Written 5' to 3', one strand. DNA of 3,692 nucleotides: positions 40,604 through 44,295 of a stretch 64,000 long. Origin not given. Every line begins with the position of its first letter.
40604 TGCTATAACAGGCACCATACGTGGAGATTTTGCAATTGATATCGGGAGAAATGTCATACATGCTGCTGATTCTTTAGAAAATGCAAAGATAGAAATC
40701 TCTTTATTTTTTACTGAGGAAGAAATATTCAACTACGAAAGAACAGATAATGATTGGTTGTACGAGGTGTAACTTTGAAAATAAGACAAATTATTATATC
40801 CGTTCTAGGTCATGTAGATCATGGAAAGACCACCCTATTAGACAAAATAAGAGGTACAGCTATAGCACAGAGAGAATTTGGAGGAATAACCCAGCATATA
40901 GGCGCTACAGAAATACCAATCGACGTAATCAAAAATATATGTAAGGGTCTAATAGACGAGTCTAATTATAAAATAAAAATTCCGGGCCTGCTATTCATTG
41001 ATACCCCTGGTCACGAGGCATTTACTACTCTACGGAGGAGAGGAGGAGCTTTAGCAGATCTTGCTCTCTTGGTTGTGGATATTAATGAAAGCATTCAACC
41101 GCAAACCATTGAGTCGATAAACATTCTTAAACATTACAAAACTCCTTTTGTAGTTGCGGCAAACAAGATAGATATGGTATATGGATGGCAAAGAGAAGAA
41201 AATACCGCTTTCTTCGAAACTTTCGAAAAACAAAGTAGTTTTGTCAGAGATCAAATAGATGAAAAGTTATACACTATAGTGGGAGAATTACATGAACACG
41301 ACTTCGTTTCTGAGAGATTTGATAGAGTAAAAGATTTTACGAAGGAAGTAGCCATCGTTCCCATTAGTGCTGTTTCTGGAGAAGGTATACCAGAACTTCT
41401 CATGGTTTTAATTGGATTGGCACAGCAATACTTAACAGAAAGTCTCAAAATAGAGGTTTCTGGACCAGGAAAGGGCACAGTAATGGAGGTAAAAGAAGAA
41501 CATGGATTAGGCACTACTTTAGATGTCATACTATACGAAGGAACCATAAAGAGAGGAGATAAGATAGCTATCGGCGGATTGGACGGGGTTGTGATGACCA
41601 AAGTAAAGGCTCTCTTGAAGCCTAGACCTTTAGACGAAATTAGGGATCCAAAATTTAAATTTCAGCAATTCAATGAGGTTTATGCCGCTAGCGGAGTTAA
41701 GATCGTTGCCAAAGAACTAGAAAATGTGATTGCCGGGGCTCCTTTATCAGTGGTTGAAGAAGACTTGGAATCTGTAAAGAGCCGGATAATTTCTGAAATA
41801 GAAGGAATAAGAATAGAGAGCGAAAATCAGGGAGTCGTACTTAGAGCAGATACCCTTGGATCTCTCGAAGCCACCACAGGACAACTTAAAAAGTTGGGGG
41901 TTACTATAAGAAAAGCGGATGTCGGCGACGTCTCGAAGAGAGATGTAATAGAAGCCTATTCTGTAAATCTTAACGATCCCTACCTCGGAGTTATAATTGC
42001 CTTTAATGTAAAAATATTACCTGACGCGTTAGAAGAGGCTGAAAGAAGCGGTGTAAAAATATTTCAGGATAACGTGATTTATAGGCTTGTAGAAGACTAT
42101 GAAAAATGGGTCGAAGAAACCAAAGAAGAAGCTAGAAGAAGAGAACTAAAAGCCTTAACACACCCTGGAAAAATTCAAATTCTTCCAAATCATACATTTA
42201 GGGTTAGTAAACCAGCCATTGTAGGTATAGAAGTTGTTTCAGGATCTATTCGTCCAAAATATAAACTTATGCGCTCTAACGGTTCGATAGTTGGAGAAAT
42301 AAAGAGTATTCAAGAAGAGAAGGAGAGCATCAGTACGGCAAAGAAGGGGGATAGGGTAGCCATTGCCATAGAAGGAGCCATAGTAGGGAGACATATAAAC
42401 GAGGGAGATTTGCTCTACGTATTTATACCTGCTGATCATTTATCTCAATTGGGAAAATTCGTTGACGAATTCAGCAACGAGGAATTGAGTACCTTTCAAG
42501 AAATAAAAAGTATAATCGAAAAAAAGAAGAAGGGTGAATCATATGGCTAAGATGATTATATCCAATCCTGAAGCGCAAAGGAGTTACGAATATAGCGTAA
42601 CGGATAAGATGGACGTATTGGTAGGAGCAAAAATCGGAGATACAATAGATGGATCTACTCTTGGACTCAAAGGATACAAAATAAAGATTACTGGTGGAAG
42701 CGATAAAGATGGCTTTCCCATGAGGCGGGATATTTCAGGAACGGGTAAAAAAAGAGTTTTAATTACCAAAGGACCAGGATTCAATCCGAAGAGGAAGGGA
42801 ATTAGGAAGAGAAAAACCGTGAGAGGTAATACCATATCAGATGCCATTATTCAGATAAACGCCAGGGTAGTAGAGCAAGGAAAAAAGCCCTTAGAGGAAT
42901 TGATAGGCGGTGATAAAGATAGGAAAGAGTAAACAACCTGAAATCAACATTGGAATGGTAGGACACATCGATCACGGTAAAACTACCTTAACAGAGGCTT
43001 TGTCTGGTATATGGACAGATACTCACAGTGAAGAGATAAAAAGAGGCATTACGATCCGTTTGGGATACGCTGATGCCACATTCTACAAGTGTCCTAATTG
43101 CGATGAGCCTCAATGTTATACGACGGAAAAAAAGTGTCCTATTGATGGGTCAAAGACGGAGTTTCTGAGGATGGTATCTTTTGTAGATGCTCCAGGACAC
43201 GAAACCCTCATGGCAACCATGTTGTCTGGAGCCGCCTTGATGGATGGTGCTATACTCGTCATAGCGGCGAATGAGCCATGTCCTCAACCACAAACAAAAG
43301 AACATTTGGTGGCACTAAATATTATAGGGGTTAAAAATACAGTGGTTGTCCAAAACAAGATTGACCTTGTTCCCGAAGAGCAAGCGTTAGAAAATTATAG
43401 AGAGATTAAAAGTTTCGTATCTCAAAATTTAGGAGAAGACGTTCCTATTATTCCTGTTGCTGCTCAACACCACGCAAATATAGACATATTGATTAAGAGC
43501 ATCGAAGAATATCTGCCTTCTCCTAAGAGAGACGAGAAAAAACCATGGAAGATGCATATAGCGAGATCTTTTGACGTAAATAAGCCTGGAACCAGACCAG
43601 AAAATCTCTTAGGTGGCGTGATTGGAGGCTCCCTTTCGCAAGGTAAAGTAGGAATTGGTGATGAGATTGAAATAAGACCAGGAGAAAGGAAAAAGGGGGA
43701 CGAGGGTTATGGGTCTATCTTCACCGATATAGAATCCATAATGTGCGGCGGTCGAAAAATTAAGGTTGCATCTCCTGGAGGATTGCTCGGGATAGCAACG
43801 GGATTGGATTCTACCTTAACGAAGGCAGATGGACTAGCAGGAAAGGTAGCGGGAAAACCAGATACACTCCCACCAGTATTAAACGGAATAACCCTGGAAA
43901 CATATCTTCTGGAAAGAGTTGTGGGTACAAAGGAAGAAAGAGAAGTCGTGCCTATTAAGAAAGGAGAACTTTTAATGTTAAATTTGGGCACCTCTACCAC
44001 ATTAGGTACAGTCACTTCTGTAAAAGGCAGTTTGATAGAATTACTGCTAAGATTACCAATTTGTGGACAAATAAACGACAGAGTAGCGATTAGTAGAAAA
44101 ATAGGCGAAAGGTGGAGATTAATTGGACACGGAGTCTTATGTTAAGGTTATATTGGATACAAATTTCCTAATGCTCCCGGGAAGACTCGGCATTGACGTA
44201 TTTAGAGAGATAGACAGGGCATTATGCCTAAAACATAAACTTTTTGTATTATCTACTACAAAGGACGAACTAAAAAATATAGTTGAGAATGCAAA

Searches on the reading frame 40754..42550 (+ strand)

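Call 29: search_protein_families(library=pfam, proteins=[window:40754-42550:+], max_evalue=0.00001)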
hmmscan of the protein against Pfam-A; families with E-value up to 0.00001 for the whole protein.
window:40754-42550:+ (598 aa): 5 families
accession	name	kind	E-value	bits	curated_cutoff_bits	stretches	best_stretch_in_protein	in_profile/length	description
PF00009.33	GTP_EFTU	-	1.6e-33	116.3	26.5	1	13-224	4-187/188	Elongation factor Tu GTP binding domain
PF14578.12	GTP_EFTU_D4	-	2.1e-33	114.5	23.8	1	471-555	2-86/86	Elongation factor Tu domain 4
PF11987.13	IF-2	-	7.9e-21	74.6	27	1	352-450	19-117/117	Translation-initiation factor 2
PF03144.31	GTP_EFTU_D2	-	2.6e-10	41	30.3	1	253-331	1-72/73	Elongation factor Tu domain 2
PF01926.29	MMR_HSR1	-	5.4e-08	33.4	21.9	1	15-138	2-113/113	50S ribosome-binding GTPase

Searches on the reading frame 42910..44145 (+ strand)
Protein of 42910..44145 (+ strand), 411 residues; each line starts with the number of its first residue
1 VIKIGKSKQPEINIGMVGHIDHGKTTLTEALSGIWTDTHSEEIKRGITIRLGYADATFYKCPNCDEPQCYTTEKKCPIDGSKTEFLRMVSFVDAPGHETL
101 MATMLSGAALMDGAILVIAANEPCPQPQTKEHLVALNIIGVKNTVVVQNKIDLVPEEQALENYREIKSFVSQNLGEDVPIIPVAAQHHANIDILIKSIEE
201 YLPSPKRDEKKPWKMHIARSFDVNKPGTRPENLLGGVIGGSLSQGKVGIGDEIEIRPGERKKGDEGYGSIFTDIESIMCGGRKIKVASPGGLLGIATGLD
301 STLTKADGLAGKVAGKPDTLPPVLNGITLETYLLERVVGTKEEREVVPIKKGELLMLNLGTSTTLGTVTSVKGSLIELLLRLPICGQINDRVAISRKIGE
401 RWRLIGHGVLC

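Call 29: search_protein_families(library=pfam, proteins=[window:42910-44145:+], max_evalue=0.00001)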
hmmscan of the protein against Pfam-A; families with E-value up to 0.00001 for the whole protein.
window:42910-44145:+ (411 aa): 2 families
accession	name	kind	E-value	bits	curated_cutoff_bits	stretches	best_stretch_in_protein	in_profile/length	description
PF00009.33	GTP_EFTU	-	2.1e-32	112.7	26.5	1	12-204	4-188/188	Elongation factor Tu GTP binding domain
PF09173.17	eIF2_C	-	8.9e-31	106.4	22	1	327-409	3-85/86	Initiation factor eIF2 gamma, C terminal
